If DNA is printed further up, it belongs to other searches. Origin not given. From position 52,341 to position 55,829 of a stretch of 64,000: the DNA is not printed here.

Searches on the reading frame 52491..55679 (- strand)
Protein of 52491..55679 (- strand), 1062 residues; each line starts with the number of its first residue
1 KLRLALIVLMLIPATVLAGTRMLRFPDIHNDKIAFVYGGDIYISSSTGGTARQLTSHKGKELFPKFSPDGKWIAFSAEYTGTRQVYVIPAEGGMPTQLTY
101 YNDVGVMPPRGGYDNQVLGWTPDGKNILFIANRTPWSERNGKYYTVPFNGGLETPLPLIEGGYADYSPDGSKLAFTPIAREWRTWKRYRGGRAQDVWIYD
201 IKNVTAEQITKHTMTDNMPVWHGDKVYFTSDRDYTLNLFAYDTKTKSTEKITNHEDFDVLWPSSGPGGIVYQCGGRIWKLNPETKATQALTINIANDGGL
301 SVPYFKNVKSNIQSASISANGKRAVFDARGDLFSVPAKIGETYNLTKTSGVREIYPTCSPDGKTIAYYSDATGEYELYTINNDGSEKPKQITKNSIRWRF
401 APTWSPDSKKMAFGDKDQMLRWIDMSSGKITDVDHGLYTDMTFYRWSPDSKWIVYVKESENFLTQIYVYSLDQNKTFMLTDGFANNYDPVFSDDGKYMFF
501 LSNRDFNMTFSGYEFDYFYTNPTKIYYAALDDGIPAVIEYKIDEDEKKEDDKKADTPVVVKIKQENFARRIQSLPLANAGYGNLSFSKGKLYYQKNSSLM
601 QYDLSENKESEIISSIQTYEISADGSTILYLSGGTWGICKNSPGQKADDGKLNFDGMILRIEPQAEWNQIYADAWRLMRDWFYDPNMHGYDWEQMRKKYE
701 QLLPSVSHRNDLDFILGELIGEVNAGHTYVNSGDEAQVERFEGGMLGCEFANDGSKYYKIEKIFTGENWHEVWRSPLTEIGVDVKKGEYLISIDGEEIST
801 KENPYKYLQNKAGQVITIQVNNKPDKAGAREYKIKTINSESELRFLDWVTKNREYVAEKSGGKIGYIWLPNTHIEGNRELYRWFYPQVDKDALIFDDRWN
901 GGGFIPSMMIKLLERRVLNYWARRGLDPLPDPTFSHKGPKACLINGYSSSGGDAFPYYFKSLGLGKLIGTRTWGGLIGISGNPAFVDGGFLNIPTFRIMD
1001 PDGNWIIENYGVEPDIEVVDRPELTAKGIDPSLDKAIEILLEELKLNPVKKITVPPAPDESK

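Call 50: search_protein_families(library=pfam, proteins=[window:52491-55679:-], max_evalue=0.00001)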
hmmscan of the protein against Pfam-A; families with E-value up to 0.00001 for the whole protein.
window:52491-55679:- (1062 aa): 6 families
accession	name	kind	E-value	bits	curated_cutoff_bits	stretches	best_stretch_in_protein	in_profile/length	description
PF07676.18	PD40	-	8.1e-37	124.9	20.9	2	345-378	4-37/38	WD40-like Beta Propeller Repeat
PF14685.13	PDZ_Tricorn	-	1.4e-23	83.1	25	1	744-826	1-82/88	Tricorn protease PDZ domain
PF14684.11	Tricorn_C1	-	2.2e-21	76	24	1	663-721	1-59/59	Tricorn protease C1 domain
PF03572.23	Peptidase_S41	-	1.6e-19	70.6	24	1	863-1018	1-165/165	Peptidase family S41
PF00930.27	DPPIV_N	-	6.4e-11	42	22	0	38-100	22-80/354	Dipeptidyl peptidase IV (DPP IV) N-terminal region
PF25174.1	Beta-prop_THOC3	-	8.5e-09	35.2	305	0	401-462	93-153/272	THOC3 beta-propeller domain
